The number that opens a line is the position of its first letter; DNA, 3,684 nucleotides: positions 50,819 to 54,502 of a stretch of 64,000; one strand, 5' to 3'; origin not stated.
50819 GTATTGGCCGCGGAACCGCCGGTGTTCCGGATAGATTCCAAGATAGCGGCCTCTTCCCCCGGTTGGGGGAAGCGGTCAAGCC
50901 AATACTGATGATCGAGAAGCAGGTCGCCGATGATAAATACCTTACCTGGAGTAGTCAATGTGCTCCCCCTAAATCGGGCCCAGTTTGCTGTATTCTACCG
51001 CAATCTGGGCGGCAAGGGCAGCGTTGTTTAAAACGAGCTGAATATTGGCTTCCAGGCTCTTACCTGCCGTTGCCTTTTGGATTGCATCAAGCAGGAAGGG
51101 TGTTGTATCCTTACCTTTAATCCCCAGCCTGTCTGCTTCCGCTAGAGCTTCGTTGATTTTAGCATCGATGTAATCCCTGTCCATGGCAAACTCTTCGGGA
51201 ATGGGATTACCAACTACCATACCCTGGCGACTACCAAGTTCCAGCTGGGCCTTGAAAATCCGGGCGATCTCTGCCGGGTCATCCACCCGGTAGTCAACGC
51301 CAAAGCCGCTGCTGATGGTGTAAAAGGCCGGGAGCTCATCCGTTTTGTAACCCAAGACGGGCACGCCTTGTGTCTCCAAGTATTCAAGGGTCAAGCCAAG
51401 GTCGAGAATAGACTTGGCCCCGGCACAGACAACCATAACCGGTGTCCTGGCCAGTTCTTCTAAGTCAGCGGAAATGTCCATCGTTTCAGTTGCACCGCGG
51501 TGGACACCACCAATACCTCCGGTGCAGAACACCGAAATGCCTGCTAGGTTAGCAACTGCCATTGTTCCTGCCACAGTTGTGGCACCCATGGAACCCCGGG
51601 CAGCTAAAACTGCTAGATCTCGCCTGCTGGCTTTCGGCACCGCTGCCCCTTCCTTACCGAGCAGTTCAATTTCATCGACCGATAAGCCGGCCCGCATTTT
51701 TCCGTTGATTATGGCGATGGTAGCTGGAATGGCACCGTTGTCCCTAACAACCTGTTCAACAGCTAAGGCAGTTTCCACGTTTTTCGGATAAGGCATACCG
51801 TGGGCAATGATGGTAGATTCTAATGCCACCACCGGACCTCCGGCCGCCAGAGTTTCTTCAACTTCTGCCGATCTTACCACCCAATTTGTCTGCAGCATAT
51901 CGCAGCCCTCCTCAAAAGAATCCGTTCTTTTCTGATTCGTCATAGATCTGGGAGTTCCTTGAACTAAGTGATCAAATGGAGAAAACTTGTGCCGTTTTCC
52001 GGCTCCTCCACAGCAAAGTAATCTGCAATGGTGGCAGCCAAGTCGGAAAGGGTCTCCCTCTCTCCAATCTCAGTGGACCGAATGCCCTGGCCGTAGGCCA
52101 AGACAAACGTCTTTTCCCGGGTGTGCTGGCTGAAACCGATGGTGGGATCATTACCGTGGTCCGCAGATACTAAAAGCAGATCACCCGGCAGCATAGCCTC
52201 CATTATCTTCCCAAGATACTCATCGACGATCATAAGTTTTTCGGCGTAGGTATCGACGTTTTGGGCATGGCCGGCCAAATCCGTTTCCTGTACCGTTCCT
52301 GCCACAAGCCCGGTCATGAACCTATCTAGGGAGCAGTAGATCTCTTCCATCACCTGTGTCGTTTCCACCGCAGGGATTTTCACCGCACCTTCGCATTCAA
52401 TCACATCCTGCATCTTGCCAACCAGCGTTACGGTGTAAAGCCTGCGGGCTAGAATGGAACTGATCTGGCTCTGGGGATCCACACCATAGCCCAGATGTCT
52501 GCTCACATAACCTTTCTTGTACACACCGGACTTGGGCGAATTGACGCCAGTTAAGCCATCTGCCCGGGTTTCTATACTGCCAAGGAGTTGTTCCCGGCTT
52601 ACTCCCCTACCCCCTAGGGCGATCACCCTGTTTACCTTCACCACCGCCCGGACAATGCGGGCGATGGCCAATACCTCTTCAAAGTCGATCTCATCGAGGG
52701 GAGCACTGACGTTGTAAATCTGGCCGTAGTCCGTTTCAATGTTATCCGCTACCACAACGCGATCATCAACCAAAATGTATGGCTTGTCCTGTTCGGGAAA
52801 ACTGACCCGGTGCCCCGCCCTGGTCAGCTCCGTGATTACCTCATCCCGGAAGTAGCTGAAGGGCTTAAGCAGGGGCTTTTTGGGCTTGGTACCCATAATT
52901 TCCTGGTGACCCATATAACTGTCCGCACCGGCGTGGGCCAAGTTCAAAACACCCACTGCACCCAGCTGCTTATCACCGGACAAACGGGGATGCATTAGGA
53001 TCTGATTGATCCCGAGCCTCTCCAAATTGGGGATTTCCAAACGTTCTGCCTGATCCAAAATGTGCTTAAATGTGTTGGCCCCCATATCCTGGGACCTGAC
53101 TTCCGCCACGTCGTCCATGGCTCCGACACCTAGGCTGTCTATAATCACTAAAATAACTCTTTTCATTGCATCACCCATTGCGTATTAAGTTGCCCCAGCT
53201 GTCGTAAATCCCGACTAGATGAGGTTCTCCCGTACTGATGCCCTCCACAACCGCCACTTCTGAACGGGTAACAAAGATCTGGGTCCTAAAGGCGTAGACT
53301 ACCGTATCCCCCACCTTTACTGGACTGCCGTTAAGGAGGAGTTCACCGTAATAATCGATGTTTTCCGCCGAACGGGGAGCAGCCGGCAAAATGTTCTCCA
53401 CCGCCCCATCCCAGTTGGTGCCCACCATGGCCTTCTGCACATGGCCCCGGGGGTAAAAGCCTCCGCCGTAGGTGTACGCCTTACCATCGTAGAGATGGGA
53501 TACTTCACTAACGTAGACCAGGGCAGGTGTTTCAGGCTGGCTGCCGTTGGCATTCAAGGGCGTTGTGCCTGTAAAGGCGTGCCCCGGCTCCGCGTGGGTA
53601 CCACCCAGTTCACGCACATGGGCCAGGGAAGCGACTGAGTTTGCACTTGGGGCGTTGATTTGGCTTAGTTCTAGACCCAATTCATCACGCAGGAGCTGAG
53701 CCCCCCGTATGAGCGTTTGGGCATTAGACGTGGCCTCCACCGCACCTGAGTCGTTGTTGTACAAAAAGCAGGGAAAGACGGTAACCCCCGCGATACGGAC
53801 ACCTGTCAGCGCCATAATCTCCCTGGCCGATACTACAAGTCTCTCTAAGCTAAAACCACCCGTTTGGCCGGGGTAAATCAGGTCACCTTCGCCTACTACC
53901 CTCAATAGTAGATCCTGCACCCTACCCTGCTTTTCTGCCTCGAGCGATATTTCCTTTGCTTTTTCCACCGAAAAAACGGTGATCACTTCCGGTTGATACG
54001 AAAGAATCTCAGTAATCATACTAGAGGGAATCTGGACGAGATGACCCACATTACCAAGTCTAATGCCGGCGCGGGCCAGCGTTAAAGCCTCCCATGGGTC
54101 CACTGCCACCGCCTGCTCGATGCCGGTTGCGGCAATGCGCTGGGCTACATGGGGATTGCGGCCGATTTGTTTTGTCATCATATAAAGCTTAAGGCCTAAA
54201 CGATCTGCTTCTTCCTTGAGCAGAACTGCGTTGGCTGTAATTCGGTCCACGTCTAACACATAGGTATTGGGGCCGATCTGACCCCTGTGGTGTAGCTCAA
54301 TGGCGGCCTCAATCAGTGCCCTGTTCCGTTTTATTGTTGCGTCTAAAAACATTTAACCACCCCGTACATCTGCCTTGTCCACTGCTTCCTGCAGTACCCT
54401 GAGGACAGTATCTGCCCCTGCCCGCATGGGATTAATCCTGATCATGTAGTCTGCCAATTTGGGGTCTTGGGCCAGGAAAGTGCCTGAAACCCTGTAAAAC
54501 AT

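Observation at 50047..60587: Complete php-yhfSTUWXYZ-like cluster directly fused to pseudouridine catabolism genes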

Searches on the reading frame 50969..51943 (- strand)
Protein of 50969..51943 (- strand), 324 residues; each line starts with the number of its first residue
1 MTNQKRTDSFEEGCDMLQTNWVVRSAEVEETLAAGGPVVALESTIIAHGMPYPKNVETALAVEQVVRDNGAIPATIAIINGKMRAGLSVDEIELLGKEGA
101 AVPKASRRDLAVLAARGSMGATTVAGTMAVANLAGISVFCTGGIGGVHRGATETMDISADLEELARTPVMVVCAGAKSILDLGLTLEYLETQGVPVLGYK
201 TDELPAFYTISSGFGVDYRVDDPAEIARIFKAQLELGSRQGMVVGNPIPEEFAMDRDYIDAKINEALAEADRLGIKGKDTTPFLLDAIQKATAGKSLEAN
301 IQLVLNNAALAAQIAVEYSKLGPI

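Call 3: search_protein_families(library=pfam, proteins=[window:50969-51943:-])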
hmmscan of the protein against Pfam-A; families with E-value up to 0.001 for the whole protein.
window:50969-51943:- (324 aa): 1 family
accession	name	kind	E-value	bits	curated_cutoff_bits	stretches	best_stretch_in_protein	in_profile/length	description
PF04227.17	Indigoidine_A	-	1.6e-132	441.6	25.2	1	27-317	1-291/291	Indigoidine synthase A like protein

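Call 4: search_protein_families(library=ncbifam, proteins=[window:50969-51943:-])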
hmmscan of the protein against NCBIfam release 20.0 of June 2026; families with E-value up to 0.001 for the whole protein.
window:50969-51943:- (324 aa): 0 families

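Call 40: search_solved_structures(query=window:50969-51943:-, max_evalue=0.00001, show_alignments=1)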
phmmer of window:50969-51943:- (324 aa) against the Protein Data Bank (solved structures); distinct sequences matched with E-value up to 0.00001: 6.
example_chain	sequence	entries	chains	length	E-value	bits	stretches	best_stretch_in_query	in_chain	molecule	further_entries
4gij_A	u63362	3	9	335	7e-108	363.6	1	25-321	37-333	Pseudouridine-5'-phosphate glycosidase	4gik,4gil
4gim_A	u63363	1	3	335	6.1e-107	360.5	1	25-321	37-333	Pseudouridine-5'-phosphate glycosidase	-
8k05_A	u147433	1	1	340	6e-86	291.6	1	22-321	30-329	Pseudouridine-5'-phosphate glycosidase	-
8k06_A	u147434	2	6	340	4.8e-85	288.6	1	22-321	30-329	Pseudouridine-5'-phosphate glycosidase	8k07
4ex8_A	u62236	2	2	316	5e-59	203.2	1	25-317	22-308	AlnA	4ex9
1vkm_A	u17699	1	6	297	2.2e-55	191.3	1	28-318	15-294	conserved hypothetical protein TM1464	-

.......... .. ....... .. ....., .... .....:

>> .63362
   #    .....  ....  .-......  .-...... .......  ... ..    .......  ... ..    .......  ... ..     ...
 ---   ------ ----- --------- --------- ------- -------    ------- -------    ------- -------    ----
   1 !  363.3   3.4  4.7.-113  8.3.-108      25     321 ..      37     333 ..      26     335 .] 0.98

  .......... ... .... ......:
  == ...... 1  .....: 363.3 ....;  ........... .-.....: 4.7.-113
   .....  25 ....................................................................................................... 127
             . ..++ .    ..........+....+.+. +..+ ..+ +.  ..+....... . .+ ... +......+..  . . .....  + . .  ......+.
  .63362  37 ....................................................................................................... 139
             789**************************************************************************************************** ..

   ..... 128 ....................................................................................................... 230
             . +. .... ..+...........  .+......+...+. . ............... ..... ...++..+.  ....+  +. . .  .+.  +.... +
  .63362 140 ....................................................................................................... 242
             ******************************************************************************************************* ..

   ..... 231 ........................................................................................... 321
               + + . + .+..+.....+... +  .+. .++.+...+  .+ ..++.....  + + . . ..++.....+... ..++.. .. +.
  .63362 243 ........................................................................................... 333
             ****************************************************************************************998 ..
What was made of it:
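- On Pseudouridine catabolism (PsuG): The alignment to 4GIJ keeps the residues at E31, K93, D149, K166 and N289 (call 40).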

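Call 77: find_related_loci(query=window:50969-51898:-, collection=metagenome_contigs, flank=10000)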
Query window:50969-51898:- (309 aa) in metagenome_contigs; peptide patterns used: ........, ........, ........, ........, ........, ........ (x = any residue, [..] = any of these).
600 stretches matched a pattern (row limit reached: there are more); 583 encode a relative of the query (tblastn E <= 1e-3); the best 80 are kept; 80 distinct loci.
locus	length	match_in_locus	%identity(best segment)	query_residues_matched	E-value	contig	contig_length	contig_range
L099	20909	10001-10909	72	2-305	8e-139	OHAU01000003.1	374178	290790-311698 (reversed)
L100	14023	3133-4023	71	10-306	2e-138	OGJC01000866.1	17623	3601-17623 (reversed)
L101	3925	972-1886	70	1-305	3e-140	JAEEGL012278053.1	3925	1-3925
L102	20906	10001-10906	70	5-306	3e-136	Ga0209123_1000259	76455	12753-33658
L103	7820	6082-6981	69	5-304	3e-136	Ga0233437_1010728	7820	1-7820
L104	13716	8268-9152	71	12-306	6e-136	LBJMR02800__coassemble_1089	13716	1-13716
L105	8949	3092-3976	71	12-306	1e-135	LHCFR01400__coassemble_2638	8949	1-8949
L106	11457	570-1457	70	10-305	4e-135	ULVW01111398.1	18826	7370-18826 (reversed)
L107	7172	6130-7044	69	1-305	4e-135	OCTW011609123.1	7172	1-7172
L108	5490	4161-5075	70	1-305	8e-136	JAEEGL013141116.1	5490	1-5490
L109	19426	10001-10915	68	1-305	1e-134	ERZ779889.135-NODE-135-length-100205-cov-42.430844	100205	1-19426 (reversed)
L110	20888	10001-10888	70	10-305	5e-134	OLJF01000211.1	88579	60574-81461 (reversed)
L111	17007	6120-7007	70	10-305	3e-134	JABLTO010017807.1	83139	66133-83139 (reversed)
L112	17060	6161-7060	69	1-300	3e-134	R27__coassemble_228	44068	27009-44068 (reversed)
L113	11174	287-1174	69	10-305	2e-133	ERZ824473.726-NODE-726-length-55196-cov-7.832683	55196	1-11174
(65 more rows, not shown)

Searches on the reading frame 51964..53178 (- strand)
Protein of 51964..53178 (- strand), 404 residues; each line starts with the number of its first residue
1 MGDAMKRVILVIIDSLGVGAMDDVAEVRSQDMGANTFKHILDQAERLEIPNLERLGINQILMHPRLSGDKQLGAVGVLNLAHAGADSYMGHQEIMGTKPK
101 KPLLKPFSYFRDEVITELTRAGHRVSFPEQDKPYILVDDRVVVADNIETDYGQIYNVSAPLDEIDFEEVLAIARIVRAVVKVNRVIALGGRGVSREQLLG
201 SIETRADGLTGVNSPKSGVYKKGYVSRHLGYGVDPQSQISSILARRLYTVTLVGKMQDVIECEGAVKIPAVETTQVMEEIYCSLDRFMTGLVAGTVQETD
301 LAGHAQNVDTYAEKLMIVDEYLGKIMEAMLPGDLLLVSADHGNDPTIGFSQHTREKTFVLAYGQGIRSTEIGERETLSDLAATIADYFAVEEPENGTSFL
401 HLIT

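Call 3: search_protein_families(library=pfam, proteins=[window:51964-53178:-])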
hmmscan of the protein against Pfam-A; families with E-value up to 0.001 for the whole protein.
window:51964-53178:- (404 aa): 1 family
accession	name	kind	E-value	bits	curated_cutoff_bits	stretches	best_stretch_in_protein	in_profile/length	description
PF01676.23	Metalloenzyme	-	7.9e-28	98.1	24.3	1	6-391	1-251/252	Metalloenzyme superfamily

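Call 4: search_protein_families(library=ncbifam, proteins=[window:51964-53178:-])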
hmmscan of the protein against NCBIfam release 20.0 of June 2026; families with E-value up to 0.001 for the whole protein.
window:51964-53178:- (404 aa): 5 families
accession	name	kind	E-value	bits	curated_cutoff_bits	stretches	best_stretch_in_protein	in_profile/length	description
NF009049.0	PRK12383.1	equivalog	2.5e-161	537.2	254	1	5-403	1-401/408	phosphopentomutase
NF003766.0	PRK05362.1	equivalog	3e-54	184.3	256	2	230-401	218-393/396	phosphopentomutase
TIGR01696.1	deoB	equivalog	7.6e-43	146.8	341.2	1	7-397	1-380/381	phosphopentomutase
TIGR01307.1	pgm_bpd_ind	equivalog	7.1e-07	28.1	330.65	1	269-397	365-499/504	2,3-bisphosphoglycerate-independent phosphoglycerate mutase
NF003104.0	PRK04024.1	equivalog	8.1e-05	21.5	489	1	257-371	264-375/412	2,3-bisphosphoglycerate-independent phosphoglycerate mutase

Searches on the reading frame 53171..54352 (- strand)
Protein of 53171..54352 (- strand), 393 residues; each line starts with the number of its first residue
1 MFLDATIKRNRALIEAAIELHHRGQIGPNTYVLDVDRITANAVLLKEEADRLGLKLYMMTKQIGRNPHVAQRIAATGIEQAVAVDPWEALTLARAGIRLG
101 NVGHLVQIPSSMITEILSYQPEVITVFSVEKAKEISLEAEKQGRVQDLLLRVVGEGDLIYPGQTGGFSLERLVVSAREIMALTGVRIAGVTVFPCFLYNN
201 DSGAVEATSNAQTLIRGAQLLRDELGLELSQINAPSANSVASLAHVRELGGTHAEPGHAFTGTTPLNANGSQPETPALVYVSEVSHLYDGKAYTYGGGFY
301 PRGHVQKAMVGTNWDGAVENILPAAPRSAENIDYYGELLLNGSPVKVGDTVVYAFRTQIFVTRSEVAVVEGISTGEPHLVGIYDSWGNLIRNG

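Call 3: search_protein_families(library=pfam, proteins=[window:53171-54352:-])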
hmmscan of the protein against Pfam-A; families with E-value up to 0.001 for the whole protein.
window:53171-54352:- (393 aa): 2 families
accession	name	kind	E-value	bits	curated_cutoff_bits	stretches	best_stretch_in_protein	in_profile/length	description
PF21279.3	YhfX-like_C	-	7.1e-34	116.7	27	1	279-379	1-97/97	YhfX-like, C-terminal domain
PF01168.26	Ala_racemase_N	-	3e-13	50.4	24.1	1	34-265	2-220/220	Alanine racemase, N-terminal domain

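Call 4: search_protein_families(library=ncbifam, proteins=[window:53171-54352:-])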
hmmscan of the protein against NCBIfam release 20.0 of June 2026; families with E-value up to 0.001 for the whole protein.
window:53171-54352:- (393 aa): 1 family
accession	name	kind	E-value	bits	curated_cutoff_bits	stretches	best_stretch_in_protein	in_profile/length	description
NF040742.1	racem_Orr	exception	9.4e-08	31.5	480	1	33-240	6-200/351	ornithine racemase Orr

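Call 24: search_solved_structures(query=window:53171-54352:-, max_evalue=0.01)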
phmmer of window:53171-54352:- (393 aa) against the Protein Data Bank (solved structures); distinct sequences matched with E-value up to 0.01: 1.
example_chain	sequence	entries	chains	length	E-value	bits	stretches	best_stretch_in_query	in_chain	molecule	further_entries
4kbx_A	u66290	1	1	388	8.7e-101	341.1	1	1-389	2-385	Uncharacterized protein YhfX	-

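Call 70: search_solved_structures(query=A5, max_evalue=0.01)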
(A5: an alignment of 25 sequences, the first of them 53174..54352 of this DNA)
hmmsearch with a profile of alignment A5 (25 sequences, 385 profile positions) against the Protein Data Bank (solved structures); distinct sequences matched with E-value up to 0.01: 9.
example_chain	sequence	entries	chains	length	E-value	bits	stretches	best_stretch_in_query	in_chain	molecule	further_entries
4kbx_A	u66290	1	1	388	5.2e-161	539.2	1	1-385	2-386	Uncharacterized protein YhfX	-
4luy_A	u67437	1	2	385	3.4e-06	29.6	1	33-229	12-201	Alanine racemase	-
4lus_A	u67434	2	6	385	3.5e-06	29.6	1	33-229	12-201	Alanine racemase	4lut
4y2w_A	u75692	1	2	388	3.7e-05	26.2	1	34-296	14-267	Alanine racemase 1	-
3cpg_A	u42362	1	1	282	0.00044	22.7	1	104-200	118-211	Uncharacterized protein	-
6kzw_A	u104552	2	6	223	0.00068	22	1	97-202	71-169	Pyridoxal phosphate homeostasis protein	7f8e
7ygf_A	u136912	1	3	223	0.00072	22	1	97-202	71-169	Pyridoxal phosphate homeostasis protein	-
4v15_A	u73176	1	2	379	0.0019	20.6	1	28-233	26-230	D-THREONINE ALDOLASE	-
7dib_A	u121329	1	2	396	0.0038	19.6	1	30-153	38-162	D-threonine aldolase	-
